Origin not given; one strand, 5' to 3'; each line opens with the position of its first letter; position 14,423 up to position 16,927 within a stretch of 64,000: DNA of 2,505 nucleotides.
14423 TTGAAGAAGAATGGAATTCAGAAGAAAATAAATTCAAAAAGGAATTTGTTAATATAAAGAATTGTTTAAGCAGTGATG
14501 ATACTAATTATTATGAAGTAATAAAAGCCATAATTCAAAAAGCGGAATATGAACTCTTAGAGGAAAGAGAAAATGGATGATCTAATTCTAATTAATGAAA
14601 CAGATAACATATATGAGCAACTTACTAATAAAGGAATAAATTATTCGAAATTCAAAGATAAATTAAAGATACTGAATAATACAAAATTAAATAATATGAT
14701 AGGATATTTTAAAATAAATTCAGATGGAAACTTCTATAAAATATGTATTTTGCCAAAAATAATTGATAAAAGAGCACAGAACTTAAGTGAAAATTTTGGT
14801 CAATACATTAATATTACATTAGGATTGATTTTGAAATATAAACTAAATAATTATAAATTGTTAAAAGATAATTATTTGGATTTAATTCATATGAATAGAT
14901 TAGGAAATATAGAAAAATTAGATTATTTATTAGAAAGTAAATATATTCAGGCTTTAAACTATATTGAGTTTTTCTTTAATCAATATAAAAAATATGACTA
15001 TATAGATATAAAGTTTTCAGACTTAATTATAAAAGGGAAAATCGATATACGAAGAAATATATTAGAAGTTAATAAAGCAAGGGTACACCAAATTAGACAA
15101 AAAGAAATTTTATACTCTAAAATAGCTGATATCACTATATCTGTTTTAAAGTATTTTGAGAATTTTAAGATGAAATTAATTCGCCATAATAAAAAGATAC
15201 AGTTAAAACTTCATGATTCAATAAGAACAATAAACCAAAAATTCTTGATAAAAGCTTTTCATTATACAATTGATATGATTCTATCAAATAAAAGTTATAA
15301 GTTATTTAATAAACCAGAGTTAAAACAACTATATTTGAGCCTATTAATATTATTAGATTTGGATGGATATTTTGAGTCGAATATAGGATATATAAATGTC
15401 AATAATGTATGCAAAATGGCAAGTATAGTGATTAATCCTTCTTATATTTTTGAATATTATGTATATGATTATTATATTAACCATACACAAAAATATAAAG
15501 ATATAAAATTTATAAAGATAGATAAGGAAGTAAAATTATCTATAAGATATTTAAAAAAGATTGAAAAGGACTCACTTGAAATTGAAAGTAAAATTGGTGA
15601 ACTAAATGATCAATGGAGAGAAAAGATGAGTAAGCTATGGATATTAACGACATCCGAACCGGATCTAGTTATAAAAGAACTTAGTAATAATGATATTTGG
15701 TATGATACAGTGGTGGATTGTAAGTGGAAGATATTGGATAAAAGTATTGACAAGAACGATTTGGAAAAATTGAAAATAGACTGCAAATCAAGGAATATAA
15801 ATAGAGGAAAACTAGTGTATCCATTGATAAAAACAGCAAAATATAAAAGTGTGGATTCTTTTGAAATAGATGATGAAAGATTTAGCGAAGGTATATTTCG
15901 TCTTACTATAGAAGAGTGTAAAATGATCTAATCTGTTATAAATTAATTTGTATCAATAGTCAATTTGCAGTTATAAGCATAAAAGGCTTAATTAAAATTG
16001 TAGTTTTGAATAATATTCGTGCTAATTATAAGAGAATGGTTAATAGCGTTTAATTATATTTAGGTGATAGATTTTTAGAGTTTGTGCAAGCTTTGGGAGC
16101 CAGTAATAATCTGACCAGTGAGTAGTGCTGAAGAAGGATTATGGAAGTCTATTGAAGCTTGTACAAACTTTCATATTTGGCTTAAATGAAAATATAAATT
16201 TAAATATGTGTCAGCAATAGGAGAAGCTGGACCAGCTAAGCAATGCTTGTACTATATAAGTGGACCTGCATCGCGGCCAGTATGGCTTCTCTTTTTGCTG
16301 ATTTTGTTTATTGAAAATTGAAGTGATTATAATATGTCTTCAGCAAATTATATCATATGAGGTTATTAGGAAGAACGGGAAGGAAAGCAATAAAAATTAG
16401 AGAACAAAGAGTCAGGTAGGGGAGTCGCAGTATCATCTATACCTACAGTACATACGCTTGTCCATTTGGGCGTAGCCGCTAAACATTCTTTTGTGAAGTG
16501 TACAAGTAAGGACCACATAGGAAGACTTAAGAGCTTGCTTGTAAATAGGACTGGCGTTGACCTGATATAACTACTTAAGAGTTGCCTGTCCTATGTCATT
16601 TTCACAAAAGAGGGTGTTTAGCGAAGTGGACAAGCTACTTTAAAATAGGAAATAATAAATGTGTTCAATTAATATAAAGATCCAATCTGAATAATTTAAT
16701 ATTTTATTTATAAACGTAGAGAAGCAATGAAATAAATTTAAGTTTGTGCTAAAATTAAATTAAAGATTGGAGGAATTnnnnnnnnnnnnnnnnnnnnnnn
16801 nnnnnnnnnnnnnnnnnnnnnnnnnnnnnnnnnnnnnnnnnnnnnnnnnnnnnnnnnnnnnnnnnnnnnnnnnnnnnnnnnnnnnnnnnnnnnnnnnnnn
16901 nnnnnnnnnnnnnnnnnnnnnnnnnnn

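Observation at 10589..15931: Methyltransferase + McrB-like/McrC-like (LlaJI-type) restriction locus, with the McrB-like GTPase gene apparently split by an IS630 insertion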

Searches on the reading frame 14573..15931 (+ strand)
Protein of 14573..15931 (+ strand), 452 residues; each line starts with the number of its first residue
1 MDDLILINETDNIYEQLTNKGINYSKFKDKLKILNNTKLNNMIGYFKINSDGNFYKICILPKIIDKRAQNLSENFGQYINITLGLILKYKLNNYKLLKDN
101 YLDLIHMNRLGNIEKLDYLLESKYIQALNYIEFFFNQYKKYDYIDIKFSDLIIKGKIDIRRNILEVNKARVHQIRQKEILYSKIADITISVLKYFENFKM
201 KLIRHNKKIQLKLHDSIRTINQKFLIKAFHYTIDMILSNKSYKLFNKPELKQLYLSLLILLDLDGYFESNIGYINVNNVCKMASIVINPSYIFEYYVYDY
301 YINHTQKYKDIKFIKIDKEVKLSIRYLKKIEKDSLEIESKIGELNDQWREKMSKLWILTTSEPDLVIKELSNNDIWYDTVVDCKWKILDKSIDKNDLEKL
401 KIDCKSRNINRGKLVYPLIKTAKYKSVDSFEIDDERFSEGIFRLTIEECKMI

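Call 3: search_protein_families(library=pfam, proteins=[window:14573-15931:+], max_evalue=0.01)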
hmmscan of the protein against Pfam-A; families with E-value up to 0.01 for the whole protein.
window:14573-15931:+ (452 aa): 0 families

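Call 14: search_protein_families(library=padloc, proteins=[window:14573-15931:+], max_evalue=0.1)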
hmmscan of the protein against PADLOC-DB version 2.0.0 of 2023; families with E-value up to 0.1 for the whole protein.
window:14573-15931:+ (452 aa): 0 families

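Call 15: search_protein_families(library=ncbifam, proteins=[window:14573-15931:+], max_evalue=0.1)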
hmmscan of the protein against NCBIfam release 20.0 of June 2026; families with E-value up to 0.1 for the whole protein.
window:14573-15931:+ (452 aa): 0 families

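Call 20: search_solved_structures(query=window:14573-15931:+, max_evalue=10, show_alignments=2)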
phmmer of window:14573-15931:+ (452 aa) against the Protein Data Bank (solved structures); distinct sequences matched with E-value up to 10: 1.
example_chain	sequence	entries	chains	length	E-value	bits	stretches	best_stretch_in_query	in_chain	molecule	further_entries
6bl7_A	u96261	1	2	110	0.19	14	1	158-234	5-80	Protein STU2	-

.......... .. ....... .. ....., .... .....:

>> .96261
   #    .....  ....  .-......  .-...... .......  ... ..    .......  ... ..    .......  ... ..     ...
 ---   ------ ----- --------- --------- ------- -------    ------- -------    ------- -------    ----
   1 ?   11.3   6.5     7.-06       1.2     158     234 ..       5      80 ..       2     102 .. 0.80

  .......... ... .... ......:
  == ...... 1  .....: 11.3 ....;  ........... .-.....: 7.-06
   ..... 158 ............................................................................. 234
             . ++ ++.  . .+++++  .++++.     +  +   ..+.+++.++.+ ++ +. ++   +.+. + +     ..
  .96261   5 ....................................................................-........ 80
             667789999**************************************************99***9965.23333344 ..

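Call 21: find_homologous_proteins(query=window:14573-15931:+, max_evalue=0.001)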
Query window:14573-15931:+ (452 aa): 6 proteins with E <= 0.001 among 8000 candidates.
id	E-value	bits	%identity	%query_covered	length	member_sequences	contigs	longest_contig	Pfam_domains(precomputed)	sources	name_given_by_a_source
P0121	3.0e-287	971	100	100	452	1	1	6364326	-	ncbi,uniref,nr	ncbi:hypothetical protein [Clostridium manihotivorum]|uniref:Uncharacterized protein n=1 Tax=Clostri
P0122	2.4e-64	236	40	99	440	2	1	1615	-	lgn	-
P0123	1.5e-45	174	32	100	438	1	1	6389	-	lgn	-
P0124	8.6e-28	116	31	93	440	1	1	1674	-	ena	-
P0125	8.3e-23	99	28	98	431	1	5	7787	-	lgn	-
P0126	2.3e-21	95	30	89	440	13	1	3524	-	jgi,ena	jgi:hypothetical protein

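Call 23: search_solved_structures(query=A1, max_evalue=10, show_alignments=3)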
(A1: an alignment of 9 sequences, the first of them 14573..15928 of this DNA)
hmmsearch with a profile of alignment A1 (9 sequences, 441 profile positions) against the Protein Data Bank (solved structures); distinct sequences matched with E-value up to 10: 0.

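Call 24: search_protein_families(library=pfam, alignment_id=A1, max_evalue=1)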
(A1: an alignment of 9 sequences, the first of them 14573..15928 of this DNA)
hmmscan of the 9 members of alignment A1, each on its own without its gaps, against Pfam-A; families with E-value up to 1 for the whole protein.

A. member 1, window:14573-15928:+ (452 aa): 0 families

B. families by the number of members that match (of 9 scanned): 3 families
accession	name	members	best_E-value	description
PF11546.13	CompInhib_SCIN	1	0.0074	Staphylococcal complement inhibitor SCIN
PF21020.4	Spectrin_4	1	0.12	Spectrin-like repeat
PF24421.1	Ig_J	1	0.2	Tip attachment protein J, Ig-like domain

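Call 32: predict_structure(alignment_id=A2)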
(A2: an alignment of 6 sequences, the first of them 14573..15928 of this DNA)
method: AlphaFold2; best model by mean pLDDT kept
length: 452 residues; sequences in the alignment: 6
mean_pLDDT: 65.1   pTM: 0.65
mean pLDDT of the five models: 65.1, 59.9, 59.5, 56.3, 53.2
residues with pLDDT >= 90: 11; 70-90: 216; 50-70: 113; < 50: 112
segments of 3 or more residues with pLDDT < 50: 91-100, 106-110, 142-165, 267-274, 315-344, 346-362, 435-440
pLDDT, mean of each block of 10 residues (from residue 1): 72 84 79 62 75 79 75 74 63 40 48 66 82 76 41 42 47 61 86 86 81 91 73 68 72 80 54 48 71 74 62 44 37 47 49 41 64 75 76 75 74 77 52 47 63 51
secondary structure, 60 per line:
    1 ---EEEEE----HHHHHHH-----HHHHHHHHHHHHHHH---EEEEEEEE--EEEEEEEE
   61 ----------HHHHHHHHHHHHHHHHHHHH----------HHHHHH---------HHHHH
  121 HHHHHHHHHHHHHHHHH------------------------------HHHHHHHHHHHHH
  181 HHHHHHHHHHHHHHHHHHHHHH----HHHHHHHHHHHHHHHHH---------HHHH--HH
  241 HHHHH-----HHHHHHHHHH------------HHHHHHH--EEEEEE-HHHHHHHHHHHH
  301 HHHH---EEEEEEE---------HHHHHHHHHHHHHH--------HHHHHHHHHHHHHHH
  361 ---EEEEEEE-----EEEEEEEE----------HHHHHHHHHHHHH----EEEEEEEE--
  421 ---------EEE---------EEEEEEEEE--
elements in order: E4-8 H13-19 H25-39 E43-50 E53-60 H71-90 H101-106 H116-137 H168-202 H207-223 H233-236 H239-245 H251-260 H273-279 E282-287 H289-304 E308-314 H324-337 H346-360 E364-370 E376-383 H394-406 E411-418 E430-432 E442-450

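Call 33: search_protein_representatives(alignment_id=A2)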
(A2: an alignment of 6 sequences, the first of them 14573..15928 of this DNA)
Query: 6 sequences, 428 profile positions. Proteins with E-value up to 0.001 (for the whole library): 260; up to 1e-10: 136; up to 1e-30: 116. The best 150 are listed.
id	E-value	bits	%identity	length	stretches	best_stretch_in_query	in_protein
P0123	1.3e-155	534.8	-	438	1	3-427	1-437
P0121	3.7e-149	513.5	-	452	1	3-428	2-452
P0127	2.8e-142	490.9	-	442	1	1-428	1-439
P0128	4.9e-125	434.1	-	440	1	3-428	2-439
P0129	4.1e-124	431.0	-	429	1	3-427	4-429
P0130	1.1e-122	426.4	-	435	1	6-428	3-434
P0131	1.9e-122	425.5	-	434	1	5-426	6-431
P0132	3.5e-109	381.8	-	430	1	4-426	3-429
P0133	1.1e-107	376.9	-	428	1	3-428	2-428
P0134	1.2e-105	370.2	-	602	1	1-425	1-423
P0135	7.1e-105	367.7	-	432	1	4-422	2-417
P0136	1.2e-103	363.7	-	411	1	5-424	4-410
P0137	9.6e-101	354.0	-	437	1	1-423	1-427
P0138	1.3e-99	350.4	-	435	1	2-428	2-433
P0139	4.4e-97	342.0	-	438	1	1-428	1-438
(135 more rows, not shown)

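Call 36: search_solved_structures(query=A3, max_evalue=10, show_alignments=3)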
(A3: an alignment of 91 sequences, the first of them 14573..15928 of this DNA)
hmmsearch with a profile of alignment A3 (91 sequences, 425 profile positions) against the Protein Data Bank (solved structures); distinct sequences matched with E-value up to 10: 1.
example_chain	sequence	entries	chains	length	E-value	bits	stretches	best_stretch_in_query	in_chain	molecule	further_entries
6hfz_A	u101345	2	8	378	1.9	10.6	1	290-346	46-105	GDSL-like protein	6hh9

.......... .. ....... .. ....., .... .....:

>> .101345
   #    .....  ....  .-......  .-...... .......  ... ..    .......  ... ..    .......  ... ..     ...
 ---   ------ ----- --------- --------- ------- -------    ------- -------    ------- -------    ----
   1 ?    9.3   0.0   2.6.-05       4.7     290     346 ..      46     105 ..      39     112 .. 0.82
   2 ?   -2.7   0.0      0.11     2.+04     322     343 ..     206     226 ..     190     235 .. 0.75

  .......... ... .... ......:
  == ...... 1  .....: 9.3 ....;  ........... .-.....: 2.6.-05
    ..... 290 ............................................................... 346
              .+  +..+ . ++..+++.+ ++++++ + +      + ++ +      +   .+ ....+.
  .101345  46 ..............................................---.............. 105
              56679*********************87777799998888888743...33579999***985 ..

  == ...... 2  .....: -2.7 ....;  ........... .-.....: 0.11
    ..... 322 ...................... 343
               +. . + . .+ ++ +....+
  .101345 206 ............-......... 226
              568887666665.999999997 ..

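Call 45: predict_structure(alignment_id=A3)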
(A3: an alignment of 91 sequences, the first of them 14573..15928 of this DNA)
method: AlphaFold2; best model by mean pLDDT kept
length: 452 residues; sequences in the alignment: 91
mean_pLDDT: 86.8   pTM: 0.83
mean pLDDT of the five models: 86.8, 86.6, 86.2, 85.6, 84.8
residues with pLDDT >= 90: 284; 70-90: 104; 50-70: 49; < 50: 15
segments of 3 or more residues with pLDDT < 50: 95-97, 334-342
pLDDT, mean of each block of 10 residues (from residue 1): 90 93 86 71 89 92 93 91 89 56 60 81 92 97 97 97 97 98 97 94 92 97 92 91 94 92 73 57 87 96 92 87 77 49 53 70 93 89 97 96 94 97 92 92 97 93
secondary structure, 60 per line:
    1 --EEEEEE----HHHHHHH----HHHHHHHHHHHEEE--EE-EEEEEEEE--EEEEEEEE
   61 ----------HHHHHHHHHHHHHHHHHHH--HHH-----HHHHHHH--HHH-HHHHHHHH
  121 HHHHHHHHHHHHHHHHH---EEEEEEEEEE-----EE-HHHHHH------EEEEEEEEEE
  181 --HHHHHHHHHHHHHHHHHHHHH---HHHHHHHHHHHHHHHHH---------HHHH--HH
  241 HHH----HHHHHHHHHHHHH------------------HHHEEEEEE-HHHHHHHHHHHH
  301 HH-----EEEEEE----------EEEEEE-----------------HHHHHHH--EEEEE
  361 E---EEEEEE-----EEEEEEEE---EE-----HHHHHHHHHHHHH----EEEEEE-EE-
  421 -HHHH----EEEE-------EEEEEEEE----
elements in order: E3-8 H13-19 H24-34 E35-37 E43-50 E53-60 H71-89 H100-106 H113-137 E141-150 H159-164 E171-180 H183-203 H207-223 H233-236 H239-243 H248-260 E282-287 H289-302 E308-313 E324-329 H347-353 E356-361 E365-370 E376-383 H394-406 E411-416 H422-425 E430-433 E441-448

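Call 48: fold_search(model_id=the predicted structure, library=pdb)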
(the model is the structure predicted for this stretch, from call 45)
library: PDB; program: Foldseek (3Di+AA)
matches with E <= 10: 234; with E <= 0.001: 5
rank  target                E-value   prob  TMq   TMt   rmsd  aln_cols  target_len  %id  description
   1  6ut7_G                1.0e-09  1.00  0.45  0.48   8.5       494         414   12  Fitted model for the tetradecameric assembly of Thermococcus gammatolerans McrB AAA+ hexamers with bound McrC (released 2020-10-21)
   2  6hz4_M                2.6e-08  1.00  0.31  0.37   9.2       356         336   14  Structure of McrBC without DNA binding domains (one half of the full complex) (released 2019-07-24)
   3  9a5m_A                2.6e-08  1.00  0.33  0.32  14.7       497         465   13  Integrative model of YDJA-YDIS by crosslinking MS and deep learning (released 2024-09-18)
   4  6ut6_G                5.0e-08  1.00  0.31  0.37   9.2       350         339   15  Cryo-EM structure of the Escherichia coli McrBC complex (released 2020-10-21)
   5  6ut5_G                4.4e-06  1.00  0.33  0.42   8.6       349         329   12  Cryo-EM structure of the Thermococcus gammatolerans McrBC complex (released 2020-10-21)
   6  5owv_C                1.8e-01  0.06  0.12  0.09  41.6       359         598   15  An oligomerised bacterial dynamin pair provides a mechanism for the long-range sensing and tethering of membranes (released 2018-09-05)
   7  6hlr_E                2.0e-01  0.54  0.10  0.19   5.5        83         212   14  Yeast RNA polymerase I elongation complex bound to nucleotide analog GMPCPP (core focused) (released 2019-04-03)
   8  6vm5                  2.1e-01  0.41  0.09  0.10   5.9        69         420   16  Structure of Moraxella osloensis Cap4 SAVED/CARF-domain containing receptor (released 2020-06-17)
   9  5gkj_A                2.5e-01  0.47  0.11  0.20   6.8        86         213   12  Structure of EndoMS in apo form (released 2016-11-02)
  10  8hil_E                2.9e-01  0.51  0.10  0.20   4.7        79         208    9  A cryo-EM structure of B. oleracea RNA polymerase V at 3.57 Angstrom (released 2023-03-22)
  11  4f0p_C                3.1e-01  0.57  0.12  0.12   6.7        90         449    9  MspJI Restriction Endonuclease - P31 Form (released 2012-08-08)
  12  1dzf                  3.1e-01  0.41  0.10  0.19   5.3        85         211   14  RPB5 from S.cerevisiae (released 2000-06-09)
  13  7edb_B                3.9e-01  0.10  0.12  0.16  20.7       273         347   10  EcoT38I restriction endonuclease complexed with DNA (released 2022-03-16)
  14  1fok_A                4.4e-01  0.44  0.12  0.10   5.0        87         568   11  STRUCTURE OF RESTRICTION ENDONUCLEASE FOKI BOUND TO DNA (released 1997-12-03)
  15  1xmx                  4.4e-01  0.21  0.15  0.18  11.1       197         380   16  Crystal structure of protein VC1899 from Vibrio cholerae (released 2004-11-16)
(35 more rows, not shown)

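Call 81: search_protein_families(library=pfam, alignment_id=A3, max_evalue=0.01)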
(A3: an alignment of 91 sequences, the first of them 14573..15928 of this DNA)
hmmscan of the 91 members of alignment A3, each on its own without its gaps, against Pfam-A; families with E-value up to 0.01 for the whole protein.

A. member 1, window:14573-15928:+ (452 aa): 0 families

B. families by the number of members that match (of 91 scanned): 9 families
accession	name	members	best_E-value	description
PF10117.15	McrBC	31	3.1e-10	McrBC 5-methylcytosine restriction system component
PF17191.10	RecG_wedge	1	0.00014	RecG wedge domain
PF25151.1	TPR_Trm732_C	1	0.0014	Trm732, C-terminal TPR repeats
PF04411.18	PDDEXK_7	1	0.0025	PD-(D/E)XK nuclease superfamily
PF23589.2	WH_AprA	1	0.0027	AprA winged helix domain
PF00900.26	Ribosomal_S4e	1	0.0035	Ribosomal family S4e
PF02353.26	CMAS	1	0.0047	Mycolic acid cyclopropane synthetase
PF11546.13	CompInhib_SCIN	1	0.0074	Staphylococcal complement inhibitor SCIN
PF15212.11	SPATA19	1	0.0076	Spermatogenesis-associated protein 19, mitochondrial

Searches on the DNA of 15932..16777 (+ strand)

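Call 66: search_dna_similar(query=window:15932-16777:+, collection=plasmids, mode=distant, max_rows=8)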
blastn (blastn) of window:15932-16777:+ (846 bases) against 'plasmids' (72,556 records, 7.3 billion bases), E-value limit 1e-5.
No match.
